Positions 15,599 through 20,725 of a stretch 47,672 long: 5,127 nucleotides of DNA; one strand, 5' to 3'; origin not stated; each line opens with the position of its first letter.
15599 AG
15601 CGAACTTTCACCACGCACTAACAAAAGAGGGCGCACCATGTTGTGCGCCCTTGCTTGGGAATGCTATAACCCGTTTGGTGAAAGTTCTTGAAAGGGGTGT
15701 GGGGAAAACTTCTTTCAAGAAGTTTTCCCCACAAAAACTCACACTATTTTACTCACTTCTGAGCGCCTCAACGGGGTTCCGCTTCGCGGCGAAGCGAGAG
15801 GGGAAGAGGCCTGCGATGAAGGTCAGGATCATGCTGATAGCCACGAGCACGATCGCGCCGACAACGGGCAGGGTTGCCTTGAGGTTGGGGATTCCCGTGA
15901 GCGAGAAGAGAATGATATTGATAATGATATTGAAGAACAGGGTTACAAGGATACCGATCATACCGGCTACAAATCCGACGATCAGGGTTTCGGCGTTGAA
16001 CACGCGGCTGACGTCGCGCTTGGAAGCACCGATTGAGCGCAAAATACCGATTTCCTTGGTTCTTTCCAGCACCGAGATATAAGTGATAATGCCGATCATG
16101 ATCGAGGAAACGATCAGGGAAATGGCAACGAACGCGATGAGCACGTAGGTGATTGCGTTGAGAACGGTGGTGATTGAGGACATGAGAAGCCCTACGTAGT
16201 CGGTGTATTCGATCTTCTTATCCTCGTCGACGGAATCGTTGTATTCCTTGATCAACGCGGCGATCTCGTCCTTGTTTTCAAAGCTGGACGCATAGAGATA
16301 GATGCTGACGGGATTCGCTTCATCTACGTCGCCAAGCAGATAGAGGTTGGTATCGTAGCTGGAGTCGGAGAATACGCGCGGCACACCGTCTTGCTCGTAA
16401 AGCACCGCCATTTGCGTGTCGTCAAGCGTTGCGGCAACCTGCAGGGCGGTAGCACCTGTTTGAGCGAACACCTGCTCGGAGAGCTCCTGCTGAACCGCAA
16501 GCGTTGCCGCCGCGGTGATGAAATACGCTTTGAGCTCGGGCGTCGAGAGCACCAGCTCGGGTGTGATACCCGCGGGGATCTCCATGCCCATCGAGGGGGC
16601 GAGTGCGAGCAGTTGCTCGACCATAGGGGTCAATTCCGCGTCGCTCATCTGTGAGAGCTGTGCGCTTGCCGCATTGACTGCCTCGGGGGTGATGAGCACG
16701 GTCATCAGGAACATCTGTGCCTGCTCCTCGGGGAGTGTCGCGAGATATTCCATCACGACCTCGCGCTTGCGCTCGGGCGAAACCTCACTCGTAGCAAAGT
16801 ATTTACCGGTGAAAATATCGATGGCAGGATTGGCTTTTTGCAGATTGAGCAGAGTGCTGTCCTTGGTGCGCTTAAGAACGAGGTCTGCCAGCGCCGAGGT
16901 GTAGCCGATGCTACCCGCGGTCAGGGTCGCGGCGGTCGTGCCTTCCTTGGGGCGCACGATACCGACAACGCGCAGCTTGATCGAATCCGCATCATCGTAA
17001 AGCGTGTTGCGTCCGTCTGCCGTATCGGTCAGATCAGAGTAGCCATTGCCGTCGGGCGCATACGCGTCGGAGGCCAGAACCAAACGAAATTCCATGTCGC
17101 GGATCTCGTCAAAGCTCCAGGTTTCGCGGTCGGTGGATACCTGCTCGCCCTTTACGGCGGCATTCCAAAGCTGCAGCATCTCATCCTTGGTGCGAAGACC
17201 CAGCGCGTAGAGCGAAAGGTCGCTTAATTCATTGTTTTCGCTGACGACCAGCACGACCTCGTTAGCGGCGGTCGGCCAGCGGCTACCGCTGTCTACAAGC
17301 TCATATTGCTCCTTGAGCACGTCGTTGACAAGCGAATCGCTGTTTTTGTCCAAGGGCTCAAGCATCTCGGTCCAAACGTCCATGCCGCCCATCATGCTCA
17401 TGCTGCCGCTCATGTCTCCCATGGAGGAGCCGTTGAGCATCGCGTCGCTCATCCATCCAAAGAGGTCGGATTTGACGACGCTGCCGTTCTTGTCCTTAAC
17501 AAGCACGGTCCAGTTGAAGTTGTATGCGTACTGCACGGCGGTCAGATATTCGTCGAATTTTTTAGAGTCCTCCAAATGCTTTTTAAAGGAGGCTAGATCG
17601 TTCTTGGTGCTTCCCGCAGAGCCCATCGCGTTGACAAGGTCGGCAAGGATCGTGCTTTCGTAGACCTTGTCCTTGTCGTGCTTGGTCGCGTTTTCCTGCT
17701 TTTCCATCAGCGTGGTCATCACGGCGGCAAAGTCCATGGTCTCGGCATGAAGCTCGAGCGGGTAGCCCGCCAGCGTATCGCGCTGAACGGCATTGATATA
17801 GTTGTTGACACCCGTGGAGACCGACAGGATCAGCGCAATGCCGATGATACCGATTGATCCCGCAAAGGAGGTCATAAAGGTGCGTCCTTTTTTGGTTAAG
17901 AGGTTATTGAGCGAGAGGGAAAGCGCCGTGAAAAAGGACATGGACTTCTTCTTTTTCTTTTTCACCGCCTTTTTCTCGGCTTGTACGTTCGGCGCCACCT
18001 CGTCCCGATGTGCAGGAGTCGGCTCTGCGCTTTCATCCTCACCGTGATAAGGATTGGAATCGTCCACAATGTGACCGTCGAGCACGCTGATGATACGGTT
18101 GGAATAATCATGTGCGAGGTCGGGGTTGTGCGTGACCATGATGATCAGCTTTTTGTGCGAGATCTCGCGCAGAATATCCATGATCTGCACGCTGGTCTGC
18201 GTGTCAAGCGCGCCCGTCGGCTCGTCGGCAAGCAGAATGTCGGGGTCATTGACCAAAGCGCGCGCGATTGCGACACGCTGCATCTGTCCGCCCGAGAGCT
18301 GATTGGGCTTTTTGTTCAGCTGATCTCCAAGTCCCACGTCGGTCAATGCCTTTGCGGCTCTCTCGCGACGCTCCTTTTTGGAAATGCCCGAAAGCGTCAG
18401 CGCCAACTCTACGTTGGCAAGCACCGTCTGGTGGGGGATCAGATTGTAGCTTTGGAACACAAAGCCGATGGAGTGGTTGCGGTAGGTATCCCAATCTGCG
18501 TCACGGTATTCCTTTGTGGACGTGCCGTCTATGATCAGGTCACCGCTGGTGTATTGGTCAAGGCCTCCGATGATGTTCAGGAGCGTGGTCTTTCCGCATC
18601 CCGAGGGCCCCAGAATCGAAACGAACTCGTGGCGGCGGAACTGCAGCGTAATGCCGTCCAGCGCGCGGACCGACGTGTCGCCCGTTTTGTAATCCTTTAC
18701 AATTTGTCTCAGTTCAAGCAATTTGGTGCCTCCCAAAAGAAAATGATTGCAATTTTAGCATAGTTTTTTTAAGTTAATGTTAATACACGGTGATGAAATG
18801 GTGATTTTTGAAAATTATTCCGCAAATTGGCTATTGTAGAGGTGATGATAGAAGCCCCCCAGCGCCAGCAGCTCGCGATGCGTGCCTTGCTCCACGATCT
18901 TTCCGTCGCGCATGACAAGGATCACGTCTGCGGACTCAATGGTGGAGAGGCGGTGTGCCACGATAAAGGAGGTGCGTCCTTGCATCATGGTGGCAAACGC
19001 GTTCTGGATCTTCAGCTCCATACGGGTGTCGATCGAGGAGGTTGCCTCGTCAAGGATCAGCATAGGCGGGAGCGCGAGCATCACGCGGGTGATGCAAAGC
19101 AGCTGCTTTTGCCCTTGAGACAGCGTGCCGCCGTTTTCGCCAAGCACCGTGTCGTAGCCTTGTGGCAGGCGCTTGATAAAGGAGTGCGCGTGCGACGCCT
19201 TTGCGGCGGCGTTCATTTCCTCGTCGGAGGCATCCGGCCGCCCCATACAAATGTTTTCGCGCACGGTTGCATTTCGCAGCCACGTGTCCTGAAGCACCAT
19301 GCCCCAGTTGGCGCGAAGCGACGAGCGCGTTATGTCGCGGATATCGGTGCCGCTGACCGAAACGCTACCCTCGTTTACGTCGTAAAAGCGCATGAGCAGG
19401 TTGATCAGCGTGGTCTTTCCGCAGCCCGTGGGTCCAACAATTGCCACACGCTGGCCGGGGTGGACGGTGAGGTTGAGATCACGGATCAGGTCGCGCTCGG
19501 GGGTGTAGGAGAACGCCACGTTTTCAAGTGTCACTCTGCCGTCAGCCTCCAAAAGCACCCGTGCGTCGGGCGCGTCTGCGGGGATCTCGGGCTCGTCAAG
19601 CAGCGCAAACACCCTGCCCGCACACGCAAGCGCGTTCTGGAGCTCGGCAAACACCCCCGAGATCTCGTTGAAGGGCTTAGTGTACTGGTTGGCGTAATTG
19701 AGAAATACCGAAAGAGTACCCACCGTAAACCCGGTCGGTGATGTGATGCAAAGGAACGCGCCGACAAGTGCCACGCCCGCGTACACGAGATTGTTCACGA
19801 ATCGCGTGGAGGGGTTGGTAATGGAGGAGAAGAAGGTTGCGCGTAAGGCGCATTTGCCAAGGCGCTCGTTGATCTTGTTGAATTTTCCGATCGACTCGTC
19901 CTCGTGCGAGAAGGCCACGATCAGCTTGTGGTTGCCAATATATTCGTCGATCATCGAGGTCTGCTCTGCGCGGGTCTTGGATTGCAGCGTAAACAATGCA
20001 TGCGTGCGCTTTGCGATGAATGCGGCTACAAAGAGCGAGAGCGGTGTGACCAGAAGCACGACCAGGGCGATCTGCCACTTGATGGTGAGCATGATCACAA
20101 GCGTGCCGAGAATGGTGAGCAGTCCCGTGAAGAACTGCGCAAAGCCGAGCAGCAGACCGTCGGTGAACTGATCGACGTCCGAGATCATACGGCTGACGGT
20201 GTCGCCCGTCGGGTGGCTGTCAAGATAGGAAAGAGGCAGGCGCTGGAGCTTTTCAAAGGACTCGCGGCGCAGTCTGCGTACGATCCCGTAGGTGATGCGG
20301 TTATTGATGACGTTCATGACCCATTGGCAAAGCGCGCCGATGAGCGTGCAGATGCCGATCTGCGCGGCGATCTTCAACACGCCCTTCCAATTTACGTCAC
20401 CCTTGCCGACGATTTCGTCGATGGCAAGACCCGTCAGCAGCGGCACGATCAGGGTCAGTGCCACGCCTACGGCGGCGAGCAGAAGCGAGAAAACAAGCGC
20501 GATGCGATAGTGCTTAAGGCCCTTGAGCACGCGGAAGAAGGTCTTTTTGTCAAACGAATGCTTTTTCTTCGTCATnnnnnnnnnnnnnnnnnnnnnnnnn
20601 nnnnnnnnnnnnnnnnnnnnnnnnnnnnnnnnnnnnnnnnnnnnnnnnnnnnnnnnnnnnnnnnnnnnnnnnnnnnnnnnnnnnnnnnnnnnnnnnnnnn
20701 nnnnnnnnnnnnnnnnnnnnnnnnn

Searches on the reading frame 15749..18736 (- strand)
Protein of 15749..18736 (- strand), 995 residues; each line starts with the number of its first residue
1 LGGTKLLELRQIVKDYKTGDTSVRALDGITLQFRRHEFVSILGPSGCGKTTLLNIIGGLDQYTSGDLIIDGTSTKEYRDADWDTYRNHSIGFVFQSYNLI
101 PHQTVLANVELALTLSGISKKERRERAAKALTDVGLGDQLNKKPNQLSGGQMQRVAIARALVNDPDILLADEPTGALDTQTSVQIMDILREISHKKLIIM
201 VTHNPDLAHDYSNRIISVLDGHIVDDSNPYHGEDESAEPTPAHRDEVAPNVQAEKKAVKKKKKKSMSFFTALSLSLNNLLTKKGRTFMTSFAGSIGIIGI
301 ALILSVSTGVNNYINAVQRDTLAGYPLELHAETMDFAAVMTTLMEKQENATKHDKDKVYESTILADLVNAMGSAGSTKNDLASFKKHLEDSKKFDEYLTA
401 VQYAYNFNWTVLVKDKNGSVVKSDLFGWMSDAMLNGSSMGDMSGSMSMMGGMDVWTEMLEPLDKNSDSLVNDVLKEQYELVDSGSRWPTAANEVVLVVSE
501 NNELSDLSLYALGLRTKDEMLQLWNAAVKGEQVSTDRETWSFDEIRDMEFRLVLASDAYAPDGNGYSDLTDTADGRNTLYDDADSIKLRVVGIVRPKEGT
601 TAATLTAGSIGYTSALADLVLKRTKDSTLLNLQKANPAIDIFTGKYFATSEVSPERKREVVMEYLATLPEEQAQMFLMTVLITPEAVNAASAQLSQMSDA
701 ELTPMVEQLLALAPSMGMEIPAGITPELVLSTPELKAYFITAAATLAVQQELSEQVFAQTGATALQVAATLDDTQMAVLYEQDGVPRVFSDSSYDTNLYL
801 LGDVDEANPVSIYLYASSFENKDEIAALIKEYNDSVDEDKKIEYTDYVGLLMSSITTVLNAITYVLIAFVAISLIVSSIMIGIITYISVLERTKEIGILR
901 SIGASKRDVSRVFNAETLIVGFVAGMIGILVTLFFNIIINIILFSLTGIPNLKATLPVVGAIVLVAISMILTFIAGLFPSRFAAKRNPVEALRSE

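Call 16: search_protein_families(library=pfam, proteins=[window:15749-18736:-], max_evalue=0.00001)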
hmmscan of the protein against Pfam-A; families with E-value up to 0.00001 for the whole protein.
window:15749-18736:- (995 aa): 2 families
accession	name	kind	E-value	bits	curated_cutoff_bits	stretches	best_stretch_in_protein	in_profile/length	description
PF00005.33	ABC_tran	-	5.3e-35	121.4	25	1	26-174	1-136/137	ABC transporter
PF02687.27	FtsX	-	3.2e-17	63.1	25.5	1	868-988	2-120/120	FtsX-like permease C-terminal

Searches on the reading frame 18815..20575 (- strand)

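Call 16: search_protein_families(library=pfam, proteins=[window:18815-20575:-], max_evalue=0.00001)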
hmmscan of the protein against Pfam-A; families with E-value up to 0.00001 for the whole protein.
window:18815-20575:- (586 aa): 2 families
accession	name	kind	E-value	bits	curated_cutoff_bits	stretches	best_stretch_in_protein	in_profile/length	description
PF00664.28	ABC_membrane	-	1.1e-50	173.3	28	1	28-301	2-273/274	ABC transporter transmembrane region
PF00005.33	ABC_tran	-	2.4e-33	116.1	25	1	365-513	2-137/137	ABC transporter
